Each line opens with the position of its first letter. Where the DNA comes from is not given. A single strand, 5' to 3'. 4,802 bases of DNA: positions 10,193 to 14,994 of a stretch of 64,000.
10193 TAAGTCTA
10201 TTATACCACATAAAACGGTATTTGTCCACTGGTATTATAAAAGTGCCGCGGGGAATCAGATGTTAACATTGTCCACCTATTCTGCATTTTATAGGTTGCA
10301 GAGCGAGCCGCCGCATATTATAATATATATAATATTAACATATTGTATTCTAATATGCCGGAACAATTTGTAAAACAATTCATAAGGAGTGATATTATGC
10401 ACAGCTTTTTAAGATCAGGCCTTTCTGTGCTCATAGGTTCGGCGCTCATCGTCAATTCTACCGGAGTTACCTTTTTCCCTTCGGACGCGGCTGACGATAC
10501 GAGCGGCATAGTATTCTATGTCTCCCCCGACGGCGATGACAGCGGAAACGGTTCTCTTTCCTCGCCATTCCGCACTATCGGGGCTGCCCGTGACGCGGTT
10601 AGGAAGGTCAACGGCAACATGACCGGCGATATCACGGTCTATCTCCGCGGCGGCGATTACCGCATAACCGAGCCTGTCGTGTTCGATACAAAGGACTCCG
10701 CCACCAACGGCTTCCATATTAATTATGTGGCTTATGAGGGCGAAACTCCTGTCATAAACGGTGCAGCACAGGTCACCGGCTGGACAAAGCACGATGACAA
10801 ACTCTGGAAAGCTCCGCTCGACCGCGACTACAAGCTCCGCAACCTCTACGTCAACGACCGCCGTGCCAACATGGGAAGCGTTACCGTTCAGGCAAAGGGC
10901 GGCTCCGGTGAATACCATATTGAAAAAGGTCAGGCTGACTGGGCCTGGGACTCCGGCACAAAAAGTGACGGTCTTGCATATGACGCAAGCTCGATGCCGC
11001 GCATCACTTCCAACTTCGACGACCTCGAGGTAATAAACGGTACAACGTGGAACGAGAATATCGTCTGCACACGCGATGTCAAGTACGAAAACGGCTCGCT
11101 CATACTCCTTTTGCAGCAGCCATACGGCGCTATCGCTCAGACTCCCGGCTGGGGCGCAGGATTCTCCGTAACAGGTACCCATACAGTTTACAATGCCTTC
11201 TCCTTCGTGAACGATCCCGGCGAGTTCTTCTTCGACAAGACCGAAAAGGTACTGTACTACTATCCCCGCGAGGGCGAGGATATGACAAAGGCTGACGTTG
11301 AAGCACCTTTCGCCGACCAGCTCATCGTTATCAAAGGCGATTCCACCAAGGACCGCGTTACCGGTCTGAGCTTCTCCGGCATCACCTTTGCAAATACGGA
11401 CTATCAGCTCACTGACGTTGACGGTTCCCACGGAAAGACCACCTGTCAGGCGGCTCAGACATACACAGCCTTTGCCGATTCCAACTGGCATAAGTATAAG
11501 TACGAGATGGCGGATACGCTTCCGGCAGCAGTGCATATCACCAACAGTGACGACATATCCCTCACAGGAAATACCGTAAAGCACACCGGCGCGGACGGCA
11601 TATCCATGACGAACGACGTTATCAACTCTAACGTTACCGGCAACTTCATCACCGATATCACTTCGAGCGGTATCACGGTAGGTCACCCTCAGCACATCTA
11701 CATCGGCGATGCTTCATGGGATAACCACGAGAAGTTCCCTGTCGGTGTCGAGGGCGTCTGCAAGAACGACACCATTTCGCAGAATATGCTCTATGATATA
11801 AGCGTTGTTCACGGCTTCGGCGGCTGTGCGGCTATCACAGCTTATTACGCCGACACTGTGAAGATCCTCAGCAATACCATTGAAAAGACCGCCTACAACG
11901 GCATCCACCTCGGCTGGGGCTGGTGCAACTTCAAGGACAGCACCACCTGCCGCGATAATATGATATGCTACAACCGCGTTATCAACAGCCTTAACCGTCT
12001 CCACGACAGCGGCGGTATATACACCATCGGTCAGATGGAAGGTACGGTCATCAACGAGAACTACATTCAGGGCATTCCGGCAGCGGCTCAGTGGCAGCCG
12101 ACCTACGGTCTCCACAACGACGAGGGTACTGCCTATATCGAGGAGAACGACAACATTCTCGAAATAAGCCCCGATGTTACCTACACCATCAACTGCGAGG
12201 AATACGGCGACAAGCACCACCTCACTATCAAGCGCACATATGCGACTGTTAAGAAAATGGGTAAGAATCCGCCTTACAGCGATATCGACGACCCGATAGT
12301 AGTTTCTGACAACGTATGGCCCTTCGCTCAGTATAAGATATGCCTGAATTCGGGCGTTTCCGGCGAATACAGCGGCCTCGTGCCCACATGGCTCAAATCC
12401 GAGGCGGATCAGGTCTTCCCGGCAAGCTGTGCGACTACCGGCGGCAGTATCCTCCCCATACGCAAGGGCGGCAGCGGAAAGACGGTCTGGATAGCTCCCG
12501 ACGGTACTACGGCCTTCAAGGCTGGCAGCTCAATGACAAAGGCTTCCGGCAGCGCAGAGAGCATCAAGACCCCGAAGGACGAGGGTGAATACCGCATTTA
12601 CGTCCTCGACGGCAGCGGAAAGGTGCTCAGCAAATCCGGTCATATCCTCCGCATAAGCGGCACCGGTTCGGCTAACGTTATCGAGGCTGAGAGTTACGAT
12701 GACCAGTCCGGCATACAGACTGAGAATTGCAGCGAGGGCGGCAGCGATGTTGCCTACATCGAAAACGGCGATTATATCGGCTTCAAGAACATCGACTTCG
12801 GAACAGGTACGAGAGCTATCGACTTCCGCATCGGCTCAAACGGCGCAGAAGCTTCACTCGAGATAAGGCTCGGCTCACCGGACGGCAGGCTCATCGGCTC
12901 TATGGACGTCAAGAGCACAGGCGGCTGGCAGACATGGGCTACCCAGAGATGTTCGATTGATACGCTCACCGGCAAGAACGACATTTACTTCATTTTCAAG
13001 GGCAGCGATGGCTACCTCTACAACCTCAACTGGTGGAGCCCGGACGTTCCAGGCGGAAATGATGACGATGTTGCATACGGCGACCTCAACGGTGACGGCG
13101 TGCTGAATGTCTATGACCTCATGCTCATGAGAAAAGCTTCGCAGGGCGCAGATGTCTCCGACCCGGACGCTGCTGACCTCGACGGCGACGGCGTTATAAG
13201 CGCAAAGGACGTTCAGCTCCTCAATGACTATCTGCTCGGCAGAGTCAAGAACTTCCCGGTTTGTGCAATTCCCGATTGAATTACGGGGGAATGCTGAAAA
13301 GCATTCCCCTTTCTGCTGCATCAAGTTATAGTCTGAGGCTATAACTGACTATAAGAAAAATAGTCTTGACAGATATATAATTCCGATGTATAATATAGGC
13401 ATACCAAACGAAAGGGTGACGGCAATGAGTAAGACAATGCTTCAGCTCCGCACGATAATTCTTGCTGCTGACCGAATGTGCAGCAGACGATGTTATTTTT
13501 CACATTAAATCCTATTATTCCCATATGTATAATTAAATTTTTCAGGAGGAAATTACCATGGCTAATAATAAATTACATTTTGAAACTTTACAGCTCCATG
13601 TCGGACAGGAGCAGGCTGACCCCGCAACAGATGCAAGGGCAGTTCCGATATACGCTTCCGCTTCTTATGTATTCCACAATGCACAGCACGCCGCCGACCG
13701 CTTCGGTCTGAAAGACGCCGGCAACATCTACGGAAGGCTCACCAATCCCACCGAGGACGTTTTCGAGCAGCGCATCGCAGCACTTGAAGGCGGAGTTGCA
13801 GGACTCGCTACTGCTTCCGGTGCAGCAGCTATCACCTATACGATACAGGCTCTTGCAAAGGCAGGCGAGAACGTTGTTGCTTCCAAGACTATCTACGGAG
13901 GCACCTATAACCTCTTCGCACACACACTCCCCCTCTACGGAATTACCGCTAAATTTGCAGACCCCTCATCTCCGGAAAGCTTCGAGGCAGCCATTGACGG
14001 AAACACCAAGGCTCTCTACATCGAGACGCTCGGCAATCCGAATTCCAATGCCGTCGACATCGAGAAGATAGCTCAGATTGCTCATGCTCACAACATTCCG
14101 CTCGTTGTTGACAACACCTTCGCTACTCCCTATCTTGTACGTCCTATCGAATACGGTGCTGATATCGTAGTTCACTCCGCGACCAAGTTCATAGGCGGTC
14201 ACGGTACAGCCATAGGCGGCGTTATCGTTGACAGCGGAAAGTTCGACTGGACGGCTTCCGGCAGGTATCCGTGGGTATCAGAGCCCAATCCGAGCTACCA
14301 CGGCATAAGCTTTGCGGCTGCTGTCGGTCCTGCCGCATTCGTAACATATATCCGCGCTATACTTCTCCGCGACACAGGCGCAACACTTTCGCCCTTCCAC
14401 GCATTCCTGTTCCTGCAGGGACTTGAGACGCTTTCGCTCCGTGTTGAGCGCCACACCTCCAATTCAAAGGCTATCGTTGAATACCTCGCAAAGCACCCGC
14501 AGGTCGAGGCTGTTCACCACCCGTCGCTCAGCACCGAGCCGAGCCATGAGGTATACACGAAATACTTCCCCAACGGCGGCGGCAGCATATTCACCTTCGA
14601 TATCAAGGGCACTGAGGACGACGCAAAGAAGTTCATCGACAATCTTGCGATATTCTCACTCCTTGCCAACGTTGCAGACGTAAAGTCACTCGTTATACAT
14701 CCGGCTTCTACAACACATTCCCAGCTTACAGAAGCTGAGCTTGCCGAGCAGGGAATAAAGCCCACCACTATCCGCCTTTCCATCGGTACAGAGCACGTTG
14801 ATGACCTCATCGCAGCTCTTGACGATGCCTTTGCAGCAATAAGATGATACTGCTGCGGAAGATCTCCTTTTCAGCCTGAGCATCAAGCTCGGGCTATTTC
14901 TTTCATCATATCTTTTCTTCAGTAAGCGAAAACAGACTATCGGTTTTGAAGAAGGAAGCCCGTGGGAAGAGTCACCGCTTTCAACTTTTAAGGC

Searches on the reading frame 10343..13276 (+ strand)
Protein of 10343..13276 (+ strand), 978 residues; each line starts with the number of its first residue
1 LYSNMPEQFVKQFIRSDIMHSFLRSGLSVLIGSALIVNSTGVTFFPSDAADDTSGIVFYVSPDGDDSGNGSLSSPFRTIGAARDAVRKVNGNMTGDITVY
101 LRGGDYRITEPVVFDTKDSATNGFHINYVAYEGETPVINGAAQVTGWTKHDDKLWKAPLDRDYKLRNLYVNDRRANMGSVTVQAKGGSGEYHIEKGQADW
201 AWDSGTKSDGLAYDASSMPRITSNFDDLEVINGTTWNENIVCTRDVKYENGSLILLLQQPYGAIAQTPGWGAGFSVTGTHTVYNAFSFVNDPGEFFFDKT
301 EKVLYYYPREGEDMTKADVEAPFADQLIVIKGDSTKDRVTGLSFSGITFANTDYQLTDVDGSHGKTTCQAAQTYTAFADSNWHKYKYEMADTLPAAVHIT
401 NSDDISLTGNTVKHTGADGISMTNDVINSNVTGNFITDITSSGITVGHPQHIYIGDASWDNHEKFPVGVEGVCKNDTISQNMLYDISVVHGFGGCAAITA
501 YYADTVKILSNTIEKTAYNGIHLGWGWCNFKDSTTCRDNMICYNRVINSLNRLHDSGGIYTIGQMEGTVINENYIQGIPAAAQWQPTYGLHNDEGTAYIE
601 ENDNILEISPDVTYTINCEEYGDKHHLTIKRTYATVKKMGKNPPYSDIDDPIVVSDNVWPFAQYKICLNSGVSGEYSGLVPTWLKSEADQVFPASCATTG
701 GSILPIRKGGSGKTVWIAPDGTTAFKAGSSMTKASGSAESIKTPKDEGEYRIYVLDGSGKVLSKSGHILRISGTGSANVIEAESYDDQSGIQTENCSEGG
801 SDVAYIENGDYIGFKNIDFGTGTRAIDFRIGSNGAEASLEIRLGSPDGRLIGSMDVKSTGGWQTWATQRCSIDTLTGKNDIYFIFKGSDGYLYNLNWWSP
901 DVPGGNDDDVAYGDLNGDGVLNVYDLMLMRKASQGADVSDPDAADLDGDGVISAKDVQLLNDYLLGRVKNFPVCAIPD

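Call 107: search_protein_families(library=pfam, proteins=[window:10343-13276:+], max_evalue=0.00001)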
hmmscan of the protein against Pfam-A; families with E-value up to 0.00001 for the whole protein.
window:10343-13276:+ (978 aa): 5 families
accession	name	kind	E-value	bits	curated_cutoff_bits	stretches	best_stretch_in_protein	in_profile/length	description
PF03422.21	CBM_6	-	6.9e-36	123.7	28.9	1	781-899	1-122/125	Carbohydrate binding module (family 6)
PF00404.24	Dockerin_1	-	1.1e-09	38.8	22.9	1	912-965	1-57/57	Dockerin type I domain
PF18099.7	CBM_35_2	-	1.5e-07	31.8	23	1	796-871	12-84/112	Carbohydrate binding module (family 35)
PF13229.12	Beta_helix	-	5.7e-07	29.7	25.9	1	395-524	24-145/158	Right handed beta helix region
PF21231.2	GH141_M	-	5.9e-06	26.7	27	0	220-309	62-156/156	GH141 insertion domain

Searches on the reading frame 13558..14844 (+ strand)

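Call 67: search_protein_families(library=pfam, proteins=[window:13558-14844:+], max_evalue=0.00001)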
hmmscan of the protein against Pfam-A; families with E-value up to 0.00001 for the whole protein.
window:13558-14844:+ (429 aa): 3 families
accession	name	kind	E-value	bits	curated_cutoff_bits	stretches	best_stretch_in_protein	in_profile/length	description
PF01053.26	Cys_Met_Meta_PP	-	6.6e-134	446.7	27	1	9-425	1-380/381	Cys/Met metabolism PLP-dependent enzyme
PF01041.23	DegT_DnrJ_EryC1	-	1.3e-08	35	19.8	1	64-187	24-147/360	DegT/DnrJ/EryC1/StrS aminotransferase family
PF00155.27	Aminotran_1_2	-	2.8e-08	33.8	19.7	1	38-241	18-250/361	Aminotransferase class I and II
